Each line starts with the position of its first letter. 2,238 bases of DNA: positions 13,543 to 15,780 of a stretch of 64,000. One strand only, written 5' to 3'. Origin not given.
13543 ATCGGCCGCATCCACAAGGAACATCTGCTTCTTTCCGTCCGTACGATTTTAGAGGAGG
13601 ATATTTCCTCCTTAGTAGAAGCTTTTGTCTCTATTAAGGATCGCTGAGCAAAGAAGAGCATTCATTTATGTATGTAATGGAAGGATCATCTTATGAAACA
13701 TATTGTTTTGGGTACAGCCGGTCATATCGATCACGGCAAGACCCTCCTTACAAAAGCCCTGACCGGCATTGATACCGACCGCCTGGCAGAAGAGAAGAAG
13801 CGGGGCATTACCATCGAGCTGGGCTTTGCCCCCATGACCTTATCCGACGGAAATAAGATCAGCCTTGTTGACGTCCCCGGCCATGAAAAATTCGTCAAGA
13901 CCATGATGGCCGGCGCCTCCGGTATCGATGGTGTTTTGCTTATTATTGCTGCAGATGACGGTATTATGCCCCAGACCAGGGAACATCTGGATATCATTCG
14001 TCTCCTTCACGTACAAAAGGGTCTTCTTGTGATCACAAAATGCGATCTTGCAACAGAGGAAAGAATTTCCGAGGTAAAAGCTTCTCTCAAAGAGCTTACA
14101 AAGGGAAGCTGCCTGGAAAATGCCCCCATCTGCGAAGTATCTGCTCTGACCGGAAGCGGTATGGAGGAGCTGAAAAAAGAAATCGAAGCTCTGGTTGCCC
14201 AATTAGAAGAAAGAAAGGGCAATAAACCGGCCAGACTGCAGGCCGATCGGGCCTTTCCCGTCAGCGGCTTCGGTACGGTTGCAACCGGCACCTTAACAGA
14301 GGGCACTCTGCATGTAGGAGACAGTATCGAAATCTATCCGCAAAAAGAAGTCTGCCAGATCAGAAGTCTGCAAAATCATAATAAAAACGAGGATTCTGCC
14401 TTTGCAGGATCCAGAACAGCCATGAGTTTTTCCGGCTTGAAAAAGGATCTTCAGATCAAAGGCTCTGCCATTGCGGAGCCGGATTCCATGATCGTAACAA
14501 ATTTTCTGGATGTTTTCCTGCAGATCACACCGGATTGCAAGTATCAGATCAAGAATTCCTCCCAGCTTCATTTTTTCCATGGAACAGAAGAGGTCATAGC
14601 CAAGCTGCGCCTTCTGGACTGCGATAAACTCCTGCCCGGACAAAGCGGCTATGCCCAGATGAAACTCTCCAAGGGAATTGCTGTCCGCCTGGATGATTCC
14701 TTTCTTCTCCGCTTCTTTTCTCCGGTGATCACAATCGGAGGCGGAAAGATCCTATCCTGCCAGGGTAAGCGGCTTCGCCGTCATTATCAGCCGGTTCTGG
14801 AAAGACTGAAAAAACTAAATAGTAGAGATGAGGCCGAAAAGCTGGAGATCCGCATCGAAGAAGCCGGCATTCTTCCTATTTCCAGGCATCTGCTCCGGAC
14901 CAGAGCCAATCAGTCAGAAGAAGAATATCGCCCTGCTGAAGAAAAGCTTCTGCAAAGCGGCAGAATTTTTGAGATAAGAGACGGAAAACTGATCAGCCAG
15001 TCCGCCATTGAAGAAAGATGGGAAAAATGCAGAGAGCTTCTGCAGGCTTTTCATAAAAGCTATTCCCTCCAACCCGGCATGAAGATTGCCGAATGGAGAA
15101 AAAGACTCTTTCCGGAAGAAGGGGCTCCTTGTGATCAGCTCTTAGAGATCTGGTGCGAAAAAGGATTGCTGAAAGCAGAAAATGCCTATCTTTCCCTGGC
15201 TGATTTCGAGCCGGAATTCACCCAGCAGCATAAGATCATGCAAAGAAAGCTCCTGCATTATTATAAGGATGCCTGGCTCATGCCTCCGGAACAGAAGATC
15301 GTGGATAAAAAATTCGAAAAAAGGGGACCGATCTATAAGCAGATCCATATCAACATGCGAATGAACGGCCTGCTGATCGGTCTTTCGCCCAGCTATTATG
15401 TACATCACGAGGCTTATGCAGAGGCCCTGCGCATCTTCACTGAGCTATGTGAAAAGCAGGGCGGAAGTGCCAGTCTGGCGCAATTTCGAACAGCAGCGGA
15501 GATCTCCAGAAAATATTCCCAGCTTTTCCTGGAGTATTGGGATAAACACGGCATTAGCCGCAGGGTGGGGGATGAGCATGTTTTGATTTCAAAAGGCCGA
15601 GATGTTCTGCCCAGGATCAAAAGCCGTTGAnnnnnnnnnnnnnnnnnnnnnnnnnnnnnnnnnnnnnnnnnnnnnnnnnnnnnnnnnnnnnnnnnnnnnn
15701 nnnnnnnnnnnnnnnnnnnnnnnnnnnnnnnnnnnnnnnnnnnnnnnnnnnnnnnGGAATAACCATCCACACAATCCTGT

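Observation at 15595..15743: A 149-nt long-hairpin repeat is fused to selB and supplies its last 11 codons and stop codon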

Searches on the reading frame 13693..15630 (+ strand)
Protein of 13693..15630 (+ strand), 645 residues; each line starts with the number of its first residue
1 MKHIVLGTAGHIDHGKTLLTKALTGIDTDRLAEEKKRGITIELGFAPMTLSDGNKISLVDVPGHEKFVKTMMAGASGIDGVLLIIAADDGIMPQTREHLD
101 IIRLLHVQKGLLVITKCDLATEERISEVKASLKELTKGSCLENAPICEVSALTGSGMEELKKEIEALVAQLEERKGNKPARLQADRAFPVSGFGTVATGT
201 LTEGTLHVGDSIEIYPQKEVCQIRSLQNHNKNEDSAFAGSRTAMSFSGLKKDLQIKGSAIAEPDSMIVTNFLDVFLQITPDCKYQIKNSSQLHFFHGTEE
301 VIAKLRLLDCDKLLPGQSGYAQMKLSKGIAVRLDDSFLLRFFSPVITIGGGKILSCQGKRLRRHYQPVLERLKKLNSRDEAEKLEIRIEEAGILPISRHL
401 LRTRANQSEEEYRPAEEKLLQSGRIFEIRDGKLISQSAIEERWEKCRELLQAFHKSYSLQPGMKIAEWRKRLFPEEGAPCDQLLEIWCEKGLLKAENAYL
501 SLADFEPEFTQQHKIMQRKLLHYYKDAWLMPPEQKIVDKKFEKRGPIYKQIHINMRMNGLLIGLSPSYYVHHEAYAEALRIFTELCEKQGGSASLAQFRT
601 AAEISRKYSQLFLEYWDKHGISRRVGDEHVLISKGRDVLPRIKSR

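Call 26: find_encoding_contigs(protein=window:13693-15630:+, flank=10000)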
Protein window:13693-15630:+ (645 aa): no gene with exactly this product is on record in the collection.

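Call 86: search_protein_families(library=pfam, proteins=[window:13693-15627:+])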
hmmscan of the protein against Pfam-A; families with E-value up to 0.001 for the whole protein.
window:13693-15627:+ (645 aa): 6 families
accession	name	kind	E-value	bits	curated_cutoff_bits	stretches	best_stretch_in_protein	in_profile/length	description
PF00009.33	GTP_EFTU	-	3.2e-36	125.1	26.5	1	2-167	2-185/188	Elongation factor Tu GTP binding domain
PF09107.17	SelB-wing_3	-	1.1e-12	47.7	23.2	1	586-631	3-47/47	Elongation factor SelB, winged helix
PF03144.31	GTP_EFTU_D2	-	6.3e-09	36.6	30.3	1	194-243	1-55/73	Elongation factor Tu domain 2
PF25461.1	Beta-barrel_SelB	-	1.1e-08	35.6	27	1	283-358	11-78/80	Selenocysteine-specific elongation factor, beta-barrel domain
PF09106.17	SelB-wing_2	-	2.7e-08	34.2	22.3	1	448-502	2-57/57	Elongation factor SelB, winged helix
PF01926.29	MMR_HSR1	-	1.2e-05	25.8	21.9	1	8-114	4-111/113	50S ribosome-binding GTPase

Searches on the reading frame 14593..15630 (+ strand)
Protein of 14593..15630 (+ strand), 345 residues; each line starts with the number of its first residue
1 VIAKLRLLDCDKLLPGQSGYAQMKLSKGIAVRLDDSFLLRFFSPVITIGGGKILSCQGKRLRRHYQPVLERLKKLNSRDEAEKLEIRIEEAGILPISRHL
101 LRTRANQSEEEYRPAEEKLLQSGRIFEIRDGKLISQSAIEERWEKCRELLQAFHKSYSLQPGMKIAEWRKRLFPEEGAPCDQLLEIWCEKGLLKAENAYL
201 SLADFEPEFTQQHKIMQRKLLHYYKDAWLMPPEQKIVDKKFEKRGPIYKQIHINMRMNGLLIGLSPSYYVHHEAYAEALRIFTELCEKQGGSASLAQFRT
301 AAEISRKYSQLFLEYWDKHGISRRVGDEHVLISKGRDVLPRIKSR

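Call 9: find_homologous_proteins(query=window:14593-15630:+)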
Query window:14593-15630:+ (345 aa): 1 proteins with E <= 0.001 among 3521 candidates.
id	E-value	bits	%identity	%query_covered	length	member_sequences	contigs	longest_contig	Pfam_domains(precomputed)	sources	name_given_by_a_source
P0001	8.7e-41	159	81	29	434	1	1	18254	PF00009.34,PF25461.2,PF03144.32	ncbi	-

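Call 12: find_encoding_contigs(protein=P0001, flank=10000)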
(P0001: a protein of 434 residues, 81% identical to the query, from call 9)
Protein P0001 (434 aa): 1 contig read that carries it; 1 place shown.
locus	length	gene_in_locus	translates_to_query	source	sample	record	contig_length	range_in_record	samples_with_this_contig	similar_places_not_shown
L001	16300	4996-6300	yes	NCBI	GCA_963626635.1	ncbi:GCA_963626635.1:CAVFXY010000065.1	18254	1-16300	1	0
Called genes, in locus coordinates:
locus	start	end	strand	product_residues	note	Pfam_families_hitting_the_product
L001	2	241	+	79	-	?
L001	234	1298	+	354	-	PF13510:Fer2_4, PF10588:NADH-G_4Fe-4S_3, PF13237:Fer4_10 (faint), PF22117:Fer4_Nqo3 (weak), PF12838:Fer4_7 (weak), PF00037:Fer4 (weak), PF04879:Molybdop_Fe4S4, PF00384:Molybdopterin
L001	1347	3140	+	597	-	PF00384:Molybdopterin, PF01568:Molydop_binding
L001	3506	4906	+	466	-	PF12390:Se-cys_synth_N, PF03841:SelA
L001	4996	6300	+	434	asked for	PF00009:GTP_EFTU, PF03144:GTP_EFTU_D2 (weak), PF25461:Beta-barrel_SelB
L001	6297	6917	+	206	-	PF09106:WHD_2nd_SelB, PF09107:WHD_3rd_SelB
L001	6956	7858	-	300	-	PF02634:FdhD-NarQ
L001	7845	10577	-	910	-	PF13510:Fer2_4, PF10588:NADH-G_4Fe-4S_3, PF22117:Fer4_Nqo3 (weak), PF12838:Fer4_7 (weak), PF00037:Fer4 (weak), PF04879:Molybdop_Fe4S4, PF00384:Molybdopterin, PF01568:Molydop_binding, +1 more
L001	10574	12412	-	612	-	PF10589:NADH_4Fe-4S, PF14691:Fer4_20, PF00070:Pyr_redox (weak), PF01266:DAO (weak), PF01946:Thi4 (weak), PF07992:Pyr_redox_2, PF12831:FAD_oxidored (weak), PF13450:NAD_binding_8, +5 more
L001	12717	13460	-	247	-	PF01226:Form_Nir_trans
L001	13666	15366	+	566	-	PF13556:HTH_30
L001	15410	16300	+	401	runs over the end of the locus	PF03453:MoeA_N, PF00994:MoCF_biosynth, PF03454:MoeA_C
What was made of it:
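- Its selB is split by a frameshift in a MAG (call 12), so it could be an assembly error or a decaying gene.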

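Call 28: search_protein_representatives(protein=window:14593-15627:+)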
Query: 345 residues. Proteins with E-value up to 0.001 (for the whole library): 3362; up to 1e-10: 1295; up to 1e-30: 37. The best 150 are listed.
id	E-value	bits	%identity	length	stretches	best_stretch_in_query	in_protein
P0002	3.1e-104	365.6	52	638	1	2-336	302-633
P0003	4.7e-63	230.2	38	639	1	3-338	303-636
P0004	1.2e-44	169.7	31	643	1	2-331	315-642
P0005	4.4e-44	167.9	34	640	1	2-332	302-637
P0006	7.0e-44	167.2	33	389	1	12-333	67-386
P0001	2.8e-41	158.7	81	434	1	1-102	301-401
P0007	9.7e-41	156.9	34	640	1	2-331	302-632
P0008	5.1e-40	154.5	31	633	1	1-333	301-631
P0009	6.8e-40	154.1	31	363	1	2-331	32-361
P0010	1.4e-38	149.8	30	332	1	9-333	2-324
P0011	1.5e-38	149.7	32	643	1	2-331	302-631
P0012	2.1e-38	149.2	33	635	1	2-333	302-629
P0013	5.6e-38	147.8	32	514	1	3-329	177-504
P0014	9.8e-38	147.0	31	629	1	7-334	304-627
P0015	5.3e-37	144.6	31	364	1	42-333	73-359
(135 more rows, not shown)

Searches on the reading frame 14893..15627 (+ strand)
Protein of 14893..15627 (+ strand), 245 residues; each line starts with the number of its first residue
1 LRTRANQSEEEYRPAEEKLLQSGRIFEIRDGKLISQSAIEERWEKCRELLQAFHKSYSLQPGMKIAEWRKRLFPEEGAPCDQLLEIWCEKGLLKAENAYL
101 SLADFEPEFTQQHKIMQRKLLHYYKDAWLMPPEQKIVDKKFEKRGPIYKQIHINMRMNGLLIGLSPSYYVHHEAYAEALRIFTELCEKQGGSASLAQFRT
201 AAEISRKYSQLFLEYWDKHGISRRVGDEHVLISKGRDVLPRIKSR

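Call 85: search_solved_structures(query=window:14893-15627:+, show_alignments=2, max_evalue=0.001)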
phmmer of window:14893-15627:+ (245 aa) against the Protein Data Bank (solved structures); distinct sequences matched with E-value up to 0.001: 6.
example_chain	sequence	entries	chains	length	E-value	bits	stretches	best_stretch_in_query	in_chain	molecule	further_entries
1lva_A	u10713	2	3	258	1.5e-23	87.2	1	3-232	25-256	Selenocysteine-specific elongation factor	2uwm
2ply_A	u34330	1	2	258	3.1e-23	86.2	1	3-232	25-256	Selenocysteine-specific elongation factor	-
5lzb_z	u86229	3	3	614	2.3e-09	40.8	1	28-231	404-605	Selenocysteine-specific elongation factor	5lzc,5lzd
1wsu_A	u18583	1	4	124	4.1e-09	40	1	117-232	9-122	Selenocysteine-specific elongation factor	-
2v9v_A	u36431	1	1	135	2e-07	34.4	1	3-109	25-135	SELENOCYSTEINE-SPECIFIC ELONGATION FACTOR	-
2pjp_A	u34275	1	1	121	9.1e-05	25.7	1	157-231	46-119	Selenocysteine-specific elongation factor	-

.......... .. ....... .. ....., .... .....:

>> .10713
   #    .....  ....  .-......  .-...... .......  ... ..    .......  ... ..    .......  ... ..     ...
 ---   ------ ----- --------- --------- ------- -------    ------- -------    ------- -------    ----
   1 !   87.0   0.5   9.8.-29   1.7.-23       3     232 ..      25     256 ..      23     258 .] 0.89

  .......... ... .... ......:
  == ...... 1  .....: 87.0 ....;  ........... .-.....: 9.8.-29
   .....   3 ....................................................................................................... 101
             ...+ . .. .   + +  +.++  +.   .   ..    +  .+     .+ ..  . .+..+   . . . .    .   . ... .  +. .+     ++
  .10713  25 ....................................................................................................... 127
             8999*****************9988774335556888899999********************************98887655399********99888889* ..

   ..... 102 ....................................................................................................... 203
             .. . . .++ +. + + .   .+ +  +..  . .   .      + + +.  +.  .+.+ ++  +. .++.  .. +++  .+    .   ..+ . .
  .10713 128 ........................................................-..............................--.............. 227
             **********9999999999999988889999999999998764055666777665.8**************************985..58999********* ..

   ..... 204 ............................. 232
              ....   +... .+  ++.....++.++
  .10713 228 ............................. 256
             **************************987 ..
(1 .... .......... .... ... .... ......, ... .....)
